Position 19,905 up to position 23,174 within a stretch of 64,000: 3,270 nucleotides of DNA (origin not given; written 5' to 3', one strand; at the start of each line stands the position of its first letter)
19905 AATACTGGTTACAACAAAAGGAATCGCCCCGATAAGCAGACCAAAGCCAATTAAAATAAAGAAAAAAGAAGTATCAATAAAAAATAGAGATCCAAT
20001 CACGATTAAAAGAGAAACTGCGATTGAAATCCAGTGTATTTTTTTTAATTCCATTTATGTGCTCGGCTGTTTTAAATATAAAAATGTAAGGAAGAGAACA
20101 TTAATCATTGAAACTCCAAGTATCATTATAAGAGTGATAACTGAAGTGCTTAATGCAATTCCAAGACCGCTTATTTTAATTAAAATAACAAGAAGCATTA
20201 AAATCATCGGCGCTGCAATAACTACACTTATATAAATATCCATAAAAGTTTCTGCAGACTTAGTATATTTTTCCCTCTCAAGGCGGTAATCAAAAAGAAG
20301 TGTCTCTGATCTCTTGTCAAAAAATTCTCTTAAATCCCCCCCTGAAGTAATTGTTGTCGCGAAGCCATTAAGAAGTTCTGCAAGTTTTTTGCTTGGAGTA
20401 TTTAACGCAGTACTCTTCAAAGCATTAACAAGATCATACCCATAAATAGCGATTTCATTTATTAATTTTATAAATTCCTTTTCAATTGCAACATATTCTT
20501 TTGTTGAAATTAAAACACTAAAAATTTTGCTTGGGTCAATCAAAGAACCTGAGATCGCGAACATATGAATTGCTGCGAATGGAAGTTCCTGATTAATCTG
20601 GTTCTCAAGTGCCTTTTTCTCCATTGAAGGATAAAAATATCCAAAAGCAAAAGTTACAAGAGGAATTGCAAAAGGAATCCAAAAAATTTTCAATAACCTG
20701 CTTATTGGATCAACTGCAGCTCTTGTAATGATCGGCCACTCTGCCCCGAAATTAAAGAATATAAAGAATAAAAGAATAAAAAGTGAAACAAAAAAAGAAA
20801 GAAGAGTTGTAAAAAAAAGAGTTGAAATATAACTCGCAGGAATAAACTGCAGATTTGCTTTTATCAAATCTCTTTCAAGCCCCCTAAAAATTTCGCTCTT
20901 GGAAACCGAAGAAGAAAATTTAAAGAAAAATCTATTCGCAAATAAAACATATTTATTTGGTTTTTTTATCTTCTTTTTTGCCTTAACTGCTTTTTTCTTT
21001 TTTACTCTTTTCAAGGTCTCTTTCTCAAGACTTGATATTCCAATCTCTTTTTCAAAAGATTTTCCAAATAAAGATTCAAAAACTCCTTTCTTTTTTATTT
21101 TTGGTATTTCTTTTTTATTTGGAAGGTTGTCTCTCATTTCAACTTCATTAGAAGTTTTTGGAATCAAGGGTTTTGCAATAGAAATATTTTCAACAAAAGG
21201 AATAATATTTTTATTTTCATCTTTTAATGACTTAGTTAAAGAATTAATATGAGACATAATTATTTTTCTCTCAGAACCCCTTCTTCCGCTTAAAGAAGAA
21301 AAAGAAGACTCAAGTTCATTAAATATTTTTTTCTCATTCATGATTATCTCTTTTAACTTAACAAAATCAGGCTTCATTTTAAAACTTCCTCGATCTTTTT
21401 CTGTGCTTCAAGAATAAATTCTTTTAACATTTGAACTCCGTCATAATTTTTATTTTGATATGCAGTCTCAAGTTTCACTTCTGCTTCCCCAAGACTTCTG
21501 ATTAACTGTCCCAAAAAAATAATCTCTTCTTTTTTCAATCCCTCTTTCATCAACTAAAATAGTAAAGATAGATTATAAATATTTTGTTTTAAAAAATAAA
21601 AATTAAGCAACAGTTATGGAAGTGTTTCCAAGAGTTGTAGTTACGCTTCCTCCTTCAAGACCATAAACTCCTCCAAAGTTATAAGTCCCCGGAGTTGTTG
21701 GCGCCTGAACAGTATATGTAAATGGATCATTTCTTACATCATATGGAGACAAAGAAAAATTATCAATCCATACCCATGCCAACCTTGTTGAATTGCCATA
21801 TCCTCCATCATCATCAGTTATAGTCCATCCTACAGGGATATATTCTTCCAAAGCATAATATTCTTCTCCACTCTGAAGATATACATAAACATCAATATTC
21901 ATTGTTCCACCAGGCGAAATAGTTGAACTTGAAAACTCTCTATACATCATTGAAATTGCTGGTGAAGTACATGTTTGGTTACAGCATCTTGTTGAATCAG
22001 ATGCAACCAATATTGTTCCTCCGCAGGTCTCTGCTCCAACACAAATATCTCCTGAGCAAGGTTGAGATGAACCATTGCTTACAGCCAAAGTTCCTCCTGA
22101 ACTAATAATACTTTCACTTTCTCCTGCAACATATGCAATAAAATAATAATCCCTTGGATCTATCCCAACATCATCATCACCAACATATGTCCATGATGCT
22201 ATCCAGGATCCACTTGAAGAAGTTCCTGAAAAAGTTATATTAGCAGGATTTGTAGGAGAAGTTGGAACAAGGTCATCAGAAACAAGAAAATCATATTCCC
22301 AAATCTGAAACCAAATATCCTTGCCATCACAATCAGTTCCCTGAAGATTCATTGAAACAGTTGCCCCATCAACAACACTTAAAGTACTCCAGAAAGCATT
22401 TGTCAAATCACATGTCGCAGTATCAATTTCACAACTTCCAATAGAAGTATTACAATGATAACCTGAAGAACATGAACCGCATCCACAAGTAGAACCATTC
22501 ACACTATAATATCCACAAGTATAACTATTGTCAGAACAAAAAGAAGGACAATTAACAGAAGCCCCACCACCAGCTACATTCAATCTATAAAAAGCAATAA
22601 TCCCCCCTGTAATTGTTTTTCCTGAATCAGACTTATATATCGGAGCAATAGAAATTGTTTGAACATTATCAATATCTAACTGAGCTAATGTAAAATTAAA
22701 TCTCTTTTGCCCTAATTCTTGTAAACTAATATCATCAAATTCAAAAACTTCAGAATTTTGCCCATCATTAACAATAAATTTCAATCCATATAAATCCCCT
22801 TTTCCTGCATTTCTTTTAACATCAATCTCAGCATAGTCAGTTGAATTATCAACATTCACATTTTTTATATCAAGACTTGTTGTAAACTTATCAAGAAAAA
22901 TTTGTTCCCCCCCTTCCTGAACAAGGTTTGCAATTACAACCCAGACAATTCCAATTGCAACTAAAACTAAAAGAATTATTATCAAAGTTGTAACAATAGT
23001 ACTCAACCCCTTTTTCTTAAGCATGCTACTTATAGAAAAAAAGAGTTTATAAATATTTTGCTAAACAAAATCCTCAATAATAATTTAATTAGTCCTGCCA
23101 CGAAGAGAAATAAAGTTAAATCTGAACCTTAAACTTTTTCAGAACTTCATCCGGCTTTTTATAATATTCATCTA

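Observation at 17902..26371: Type-IV-pilus-like locus with six prepilins, a split platform protein and no peptidase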

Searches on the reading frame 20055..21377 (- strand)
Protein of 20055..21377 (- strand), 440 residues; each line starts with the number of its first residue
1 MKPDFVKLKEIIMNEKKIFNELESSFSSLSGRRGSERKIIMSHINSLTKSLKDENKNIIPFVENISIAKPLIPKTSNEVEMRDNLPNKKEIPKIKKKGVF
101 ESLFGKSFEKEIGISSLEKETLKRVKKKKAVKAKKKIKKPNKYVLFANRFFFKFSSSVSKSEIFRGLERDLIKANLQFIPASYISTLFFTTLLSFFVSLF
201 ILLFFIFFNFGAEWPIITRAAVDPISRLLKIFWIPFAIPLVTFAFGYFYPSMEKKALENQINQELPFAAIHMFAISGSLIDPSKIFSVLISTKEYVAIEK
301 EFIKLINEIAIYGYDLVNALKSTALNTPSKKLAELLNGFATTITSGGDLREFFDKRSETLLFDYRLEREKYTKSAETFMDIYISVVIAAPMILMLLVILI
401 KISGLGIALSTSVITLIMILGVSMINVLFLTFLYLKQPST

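Call 3: search_protein_families(library=pfam, proteins=[window:20055-21377:-], max_evalue=0.1)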
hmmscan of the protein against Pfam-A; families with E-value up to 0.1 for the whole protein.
window:20055-21377:- (440 aa): 2 families
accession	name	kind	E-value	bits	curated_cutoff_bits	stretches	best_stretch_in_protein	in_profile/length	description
PF00482.28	T2SSF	-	1e-10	42.1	25.2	1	278-396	11-124/125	Type II secretion system (T2SS), protein F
PF20819.2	T4_Rnl1_C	-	0.018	15.8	27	1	95-183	34-122/122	T4 RNA ligase 1, C-terminal domain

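Call 4: search_protein_families(library=ncbifam, proteins=[window:20055-21377:-], max_evalue=0.1)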
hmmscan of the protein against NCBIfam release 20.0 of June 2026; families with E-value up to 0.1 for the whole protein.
window:20055-21377:- (440 aa): 5 families
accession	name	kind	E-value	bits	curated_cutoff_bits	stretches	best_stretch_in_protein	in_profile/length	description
NF004704.2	PRK06041.1-2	equivalog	7.8e-25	87.6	550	1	230-435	44-245/555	archaellar assembly protein ArlJ/FlaJ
NF004705.1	PRK06041.1-3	equivalog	5.7e-17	61.8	400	1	260-438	2-176/465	archaellar assembly protein ArlJ/FlaJ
NF004703.2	PRK06041.1-1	equivalog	2.5e-15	55.8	570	1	252-429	27-203/525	archaellar assembly protein ArlJ/FlaJ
NF046075.1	UpsF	equivalog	1.1e-12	47.5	400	1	156-416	10-232/484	membrane pilin protein UpsF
NF053673.1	bindosome_BasF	exception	3.2e-06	26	1300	1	228-401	165-341/656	bindosome assembly system membrane anchoring protein BasF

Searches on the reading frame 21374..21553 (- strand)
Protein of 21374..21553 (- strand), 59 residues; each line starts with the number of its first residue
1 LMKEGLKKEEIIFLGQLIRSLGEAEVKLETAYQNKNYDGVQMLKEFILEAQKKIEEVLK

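Call 3: search_protein_families(library=pfam, proteins=[window:21374-21553:-], max_evalue=0.1)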
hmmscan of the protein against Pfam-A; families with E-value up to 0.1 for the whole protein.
window:21374-21553:- (59 aa): 1 family
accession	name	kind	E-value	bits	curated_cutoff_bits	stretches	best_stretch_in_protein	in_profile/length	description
PF14586.11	MHC_I_2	-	0.089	13.1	27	1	33-59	143-169/174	Class I Histocompatibility antigen, NKG2D ligand, domains 1 and 2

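Call 4: search_protein_families(library=ncbifam, proteins=[window:21374-21553:-], max_evalue=0.1)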
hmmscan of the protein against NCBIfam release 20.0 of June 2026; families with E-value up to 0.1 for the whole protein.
window:21374-21553:- (59 aa): 0 families

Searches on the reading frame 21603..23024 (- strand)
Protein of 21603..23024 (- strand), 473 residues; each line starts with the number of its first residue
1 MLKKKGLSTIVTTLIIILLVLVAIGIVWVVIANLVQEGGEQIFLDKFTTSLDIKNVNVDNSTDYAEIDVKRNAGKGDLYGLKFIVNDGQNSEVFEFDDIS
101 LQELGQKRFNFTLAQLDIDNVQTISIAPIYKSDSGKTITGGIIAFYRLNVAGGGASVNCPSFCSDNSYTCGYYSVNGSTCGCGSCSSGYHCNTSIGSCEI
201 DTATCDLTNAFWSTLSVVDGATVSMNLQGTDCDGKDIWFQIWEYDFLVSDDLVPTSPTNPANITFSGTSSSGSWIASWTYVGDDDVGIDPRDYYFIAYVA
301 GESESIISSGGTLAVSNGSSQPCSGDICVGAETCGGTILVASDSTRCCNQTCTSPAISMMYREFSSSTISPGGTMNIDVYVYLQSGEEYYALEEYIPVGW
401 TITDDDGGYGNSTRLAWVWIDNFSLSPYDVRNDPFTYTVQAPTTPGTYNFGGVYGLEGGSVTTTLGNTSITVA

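Call 3: search_protein_families(library=pfam, proteins=[window:21603-23024:-], max_evalue=0.1)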
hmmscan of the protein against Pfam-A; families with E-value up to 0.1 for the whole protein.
window:21603-23024:- (473 aa): 0 families

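Call 4: search_protein_families(library=ncbifam, proteins=[window:21603-23024:-], max_evalue=0.1)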
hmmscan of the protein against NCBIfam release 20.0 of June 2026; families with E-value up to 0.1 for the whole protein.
window:21603-23024:- (473 aa): 1 family
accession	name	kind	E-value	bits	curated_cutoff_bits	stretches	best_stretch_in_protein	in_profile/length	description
TIGR02537.2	arch_flag_Nterm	domain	0.0069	15.9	20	1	4-31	2-29/33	archaellin/type IV pilin N-terminal domain-containing protein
